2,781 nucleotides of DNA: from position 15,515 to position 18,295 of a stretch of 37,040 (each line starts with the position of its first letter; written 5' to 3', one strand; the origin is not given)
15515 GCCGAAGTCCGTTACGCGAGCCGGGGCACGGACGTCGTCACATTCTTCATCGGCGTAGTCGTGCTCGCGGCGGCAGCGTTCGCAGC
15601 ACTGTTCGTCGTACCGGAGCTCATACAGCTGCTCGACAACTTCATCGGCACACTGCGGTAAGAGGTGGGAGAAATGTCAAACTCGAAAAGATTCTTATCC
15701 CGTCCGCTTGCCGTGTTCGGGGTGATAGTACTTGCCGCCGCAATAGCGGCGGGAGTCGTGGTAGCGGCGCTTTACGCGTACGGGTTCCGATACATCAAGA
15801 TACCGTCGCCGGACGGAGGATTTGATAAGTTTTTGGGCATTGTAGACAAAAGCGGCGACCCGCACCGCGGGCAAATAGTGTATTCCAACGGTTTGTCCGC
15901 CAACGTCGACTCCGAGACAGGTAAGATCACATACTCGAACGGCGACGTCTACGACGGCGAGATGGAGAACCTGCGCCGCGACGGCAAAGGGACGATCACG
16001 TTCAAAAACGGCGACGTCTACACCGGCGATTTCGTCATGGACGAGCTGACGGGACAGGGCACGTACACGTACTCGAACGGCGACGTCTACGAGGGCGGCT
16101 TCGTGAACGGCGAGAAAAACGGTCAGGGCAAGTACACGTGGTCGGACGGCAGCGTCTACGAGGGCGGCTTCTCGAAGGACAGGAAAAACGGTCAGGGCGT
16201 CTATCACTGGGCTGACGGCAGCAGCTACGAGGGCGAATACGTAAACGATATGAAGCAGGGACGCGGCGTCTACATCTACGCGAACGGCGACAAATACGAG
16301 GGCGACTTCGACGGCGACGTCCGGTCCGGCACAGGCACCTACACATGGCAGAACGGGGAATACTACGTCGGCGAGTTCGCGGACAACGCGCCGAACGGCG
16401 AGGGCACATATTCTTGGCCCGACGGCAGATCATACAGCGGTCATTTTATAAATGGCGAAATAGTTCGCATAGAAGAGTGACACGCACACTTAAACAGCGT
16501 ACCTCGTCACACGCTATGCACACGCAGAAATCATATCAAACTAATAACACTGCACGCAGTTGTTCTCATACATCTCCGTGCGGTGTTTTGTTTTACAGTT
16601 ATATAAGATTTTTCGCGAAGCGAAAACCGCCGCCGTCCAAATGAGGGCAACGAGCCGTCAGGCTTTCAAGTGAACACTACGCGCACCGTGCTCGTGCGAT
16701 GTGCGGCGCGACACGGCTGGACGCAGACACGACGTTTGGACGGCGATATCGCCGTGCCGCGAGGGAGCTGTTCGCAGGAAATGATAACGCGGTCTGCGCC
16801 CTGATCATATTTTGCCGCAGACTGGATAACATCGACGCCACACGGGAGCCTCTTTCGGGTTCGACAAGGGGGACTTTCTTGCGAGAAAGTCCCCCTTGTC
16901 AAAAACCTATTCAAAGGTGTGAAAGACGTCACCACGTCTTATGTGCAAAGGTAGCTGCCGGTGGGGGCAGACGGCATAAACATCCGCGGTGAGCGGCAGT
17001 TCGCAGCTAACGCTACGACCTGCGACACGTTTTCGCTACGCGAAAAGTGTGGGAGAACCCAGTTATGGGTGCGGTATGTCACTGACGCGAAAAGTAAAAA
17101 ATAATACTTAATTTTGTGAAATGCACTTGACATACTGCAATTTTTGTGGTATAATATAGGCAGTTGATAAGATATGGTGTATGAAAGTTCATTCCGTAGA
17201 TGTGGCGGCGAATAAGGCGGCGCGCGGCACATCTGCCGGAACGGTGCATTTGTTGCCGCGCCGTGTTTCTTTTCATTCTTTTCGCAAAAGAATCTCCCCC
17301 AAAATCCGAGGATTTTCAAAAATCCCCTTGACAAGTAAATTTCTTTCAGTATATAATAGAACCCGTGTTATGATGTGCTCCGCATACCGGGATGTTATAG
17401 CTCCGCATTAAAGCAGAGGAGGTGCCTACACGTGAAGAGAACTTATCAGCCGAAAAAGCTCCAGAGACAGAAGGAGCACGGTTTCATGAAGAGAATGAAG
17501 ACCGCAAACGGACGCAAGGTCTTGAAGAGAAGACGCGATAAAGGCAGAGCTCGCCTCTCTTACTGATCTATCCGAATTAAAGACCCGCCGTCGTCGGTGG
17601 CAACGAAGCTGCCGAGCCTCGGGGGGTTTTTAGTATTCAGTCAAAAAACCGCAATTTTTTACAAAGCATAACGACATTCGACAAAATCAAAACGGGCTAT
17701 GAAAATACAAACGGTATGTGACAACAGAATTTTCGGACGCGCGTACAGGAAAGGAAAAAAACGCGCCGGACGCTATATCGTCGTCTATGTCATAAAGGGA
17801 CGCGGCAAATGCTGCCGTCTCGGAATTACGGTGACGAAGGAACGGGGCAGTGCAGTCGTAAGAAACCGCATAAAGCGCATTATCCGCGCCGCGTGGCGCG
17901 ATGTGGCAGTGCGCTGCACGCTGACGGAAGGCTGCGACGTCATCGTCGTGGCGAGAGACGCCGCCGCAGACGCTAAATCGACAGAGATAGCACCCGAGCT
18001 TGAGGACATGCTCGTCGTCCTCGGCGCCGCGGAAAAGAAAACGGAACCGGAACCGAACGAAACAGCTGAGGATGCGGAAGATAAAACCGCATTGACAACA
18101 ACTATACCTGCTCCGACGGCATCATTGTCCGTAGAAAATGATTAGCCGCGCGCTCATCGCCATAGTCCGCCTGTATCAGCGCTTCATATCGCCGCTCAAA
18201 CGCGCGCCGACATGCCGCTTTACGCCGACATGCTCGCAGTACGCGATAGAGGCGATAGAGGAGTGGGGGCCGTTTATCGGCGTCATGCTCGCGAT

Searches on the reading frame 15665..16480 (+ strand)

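Call 67: search_protein_families(library=pfam, proteins=[window:15665-16480:+], max_evalue=0.00001)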
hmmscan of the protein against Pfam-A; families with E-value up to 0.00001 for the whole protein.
window:15665-16480:+ (271 aa): 1 family
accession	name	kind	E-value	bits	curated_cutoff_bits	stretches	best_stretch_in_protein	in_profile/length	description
PF02493.26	MORN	-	1.5e-44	147.6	22.5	3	142-164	1-23/23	MORN repeat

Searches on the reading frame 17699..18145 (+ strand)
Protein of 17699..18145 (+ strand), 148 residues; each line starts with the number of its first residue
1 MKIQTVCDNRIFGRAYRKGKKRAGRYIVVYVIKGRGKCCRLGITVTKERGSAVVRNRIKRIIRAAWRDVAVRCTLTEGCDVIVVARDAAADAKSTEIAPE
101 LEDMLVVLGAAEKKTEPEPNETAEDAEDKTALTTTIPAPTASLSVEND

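Call 72: find_encoding_contigs(protein=window:17699-18145:+, flank=2500, max_places=8)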
Protein window:17699-18145:+ (148 aa): 1 contig read that carries it; 1 place shown.
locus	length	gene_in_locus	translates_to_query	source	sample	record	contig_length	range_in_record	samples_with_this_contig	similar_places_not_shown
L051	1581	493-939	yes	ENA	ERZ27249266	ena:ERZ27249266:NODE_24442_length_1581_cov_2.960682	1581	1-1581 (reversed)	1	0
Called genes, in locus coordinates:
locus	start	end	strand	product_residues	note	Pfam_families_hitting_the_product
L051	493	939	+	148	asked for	PF00825:Ribonuclease_P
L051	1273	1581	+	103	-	?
